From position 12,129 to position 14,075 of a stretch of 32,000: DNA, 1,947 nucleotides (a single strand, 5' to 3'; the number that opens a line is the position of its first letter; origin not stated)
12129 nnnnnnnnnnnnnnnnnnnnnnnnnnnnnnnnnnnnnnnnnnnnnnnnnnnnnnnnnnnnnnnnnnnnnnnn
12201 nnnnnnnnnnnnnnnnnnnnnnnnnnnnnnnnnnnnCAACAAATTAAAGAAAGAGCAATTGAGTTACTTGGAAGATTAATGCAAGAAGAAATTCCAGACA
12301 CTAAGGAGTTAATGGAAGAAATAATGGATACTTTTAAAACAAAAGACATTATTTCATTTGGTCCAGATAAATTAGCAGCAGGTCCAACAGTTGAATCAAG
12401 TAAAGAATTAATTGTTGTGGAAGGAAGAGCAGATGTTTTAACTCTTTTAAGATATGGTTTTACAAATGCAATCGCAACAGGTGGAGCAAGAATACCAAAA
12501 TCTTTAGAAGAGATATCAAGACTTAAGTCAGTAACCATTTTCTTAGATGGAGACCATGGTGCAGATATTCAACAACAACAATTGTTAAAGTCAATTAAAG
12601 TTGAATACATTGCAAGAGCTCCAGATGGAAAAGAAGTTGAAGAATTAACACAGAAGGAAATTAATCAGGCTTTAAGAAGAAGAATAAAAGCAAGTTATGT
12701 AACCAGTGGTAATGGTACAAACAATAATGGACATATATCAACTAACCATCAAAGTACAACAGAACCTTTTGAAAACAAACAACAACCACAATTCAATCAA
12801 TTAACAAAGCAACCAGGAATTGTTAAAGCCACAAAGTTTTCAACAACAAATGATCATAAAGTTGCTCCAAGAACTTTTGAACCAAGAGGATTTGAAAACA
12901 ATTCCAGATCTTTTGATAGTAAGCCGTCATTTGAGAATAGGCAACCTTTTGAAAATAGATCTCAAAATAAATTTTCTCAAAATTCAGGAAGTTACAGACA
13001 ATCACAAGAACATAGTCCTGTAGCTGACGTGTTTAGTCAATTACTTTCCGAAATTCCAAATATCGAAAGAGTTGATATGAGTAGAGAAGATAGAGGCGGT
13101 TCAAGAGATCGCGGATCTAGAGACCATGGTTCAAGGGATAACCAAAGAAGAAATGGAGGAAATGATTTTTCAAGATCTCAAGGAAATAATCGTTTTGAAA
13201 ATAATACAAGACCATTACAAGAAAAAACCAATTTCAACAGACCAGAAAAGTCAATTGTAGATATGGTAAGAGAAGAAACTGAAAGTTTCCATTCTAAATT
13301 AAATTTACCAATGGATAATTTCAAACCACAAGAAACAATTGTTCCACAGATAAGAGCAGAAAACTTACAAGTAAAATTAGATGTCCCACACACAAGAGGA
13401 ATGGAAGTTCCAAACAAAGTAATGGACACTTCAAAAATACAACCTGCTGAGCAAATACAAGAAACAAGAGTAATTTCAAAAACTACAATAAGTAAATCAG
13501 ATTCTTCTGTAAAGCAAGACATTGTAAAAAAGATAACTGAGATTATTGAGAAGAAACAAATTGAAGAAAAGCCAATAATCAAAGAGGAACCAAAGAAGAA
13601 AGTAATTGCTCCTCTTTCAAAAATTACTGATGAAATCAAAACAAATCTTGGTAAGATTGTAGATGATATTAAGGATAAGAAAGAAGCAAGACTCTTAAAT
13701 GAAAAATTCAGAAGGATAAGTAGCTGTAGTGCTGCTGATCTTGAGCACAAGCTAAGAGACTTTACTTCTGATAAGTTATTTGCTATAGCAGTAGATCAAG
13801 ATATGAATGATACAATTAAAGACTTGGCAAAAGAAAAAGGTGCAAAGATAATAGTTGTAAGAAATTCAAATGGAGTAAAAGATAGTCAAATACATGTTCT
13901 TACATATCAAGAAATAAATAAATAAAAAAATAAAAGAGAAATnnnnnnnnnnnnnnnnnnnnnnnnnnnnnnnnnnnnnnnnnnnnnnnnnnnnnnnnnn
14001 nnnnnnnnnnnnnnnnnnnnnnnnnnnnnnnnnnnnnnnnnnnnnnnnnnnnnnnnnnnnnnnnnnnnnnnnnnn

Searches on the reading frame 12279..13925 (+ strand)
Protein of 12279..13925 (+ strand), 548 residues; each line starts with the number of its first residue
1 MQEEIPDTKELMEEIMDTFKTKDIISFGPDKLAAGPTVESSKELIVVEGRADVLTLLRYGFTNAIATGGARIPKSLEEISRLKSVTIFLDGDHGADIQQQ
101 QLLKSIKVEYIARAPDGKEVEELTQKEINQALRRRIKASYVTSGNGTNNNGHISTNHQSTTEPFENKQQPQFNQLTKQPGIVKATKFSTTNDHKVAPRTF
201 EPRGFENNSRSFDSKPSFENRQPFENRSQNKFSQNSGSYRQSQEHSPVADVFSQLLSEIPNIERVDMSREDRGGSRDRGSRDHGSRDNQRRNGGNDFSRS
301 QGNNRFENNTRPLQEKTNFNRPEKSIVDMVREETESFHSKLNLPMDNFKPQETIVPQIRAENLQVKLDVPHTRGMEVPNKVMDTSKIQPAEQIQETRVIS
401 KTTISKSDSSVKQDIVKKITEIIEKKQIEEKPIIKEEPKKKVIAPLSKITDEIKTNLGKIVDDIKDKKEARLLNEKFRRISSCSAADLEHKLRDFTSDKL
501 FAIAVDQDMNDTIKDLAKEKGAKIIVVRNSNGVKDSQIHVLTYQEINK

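Call 80: search_protein_families(library=pfam, proteins=[window:12279-13925:+], max_evalue=0.001)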
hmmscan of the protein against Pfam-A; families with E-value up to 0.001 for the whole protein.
window:12279-13925:+ (548 aa): 3 families
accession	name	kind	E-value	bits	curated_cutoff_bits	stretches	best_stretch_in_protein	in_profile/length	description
PF13662.12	Toprim_4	-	4.4e-07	30.5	25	1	43-93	2-61/85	Toprim domain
PF01751.28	Toprim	-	3.8e-05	24.2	23.1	1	43-118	1-91/96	Toprim domain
PF13155.12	Toprim_2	-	5.3e-05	23.9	22.1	1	45-121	1-85/88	Toprim-like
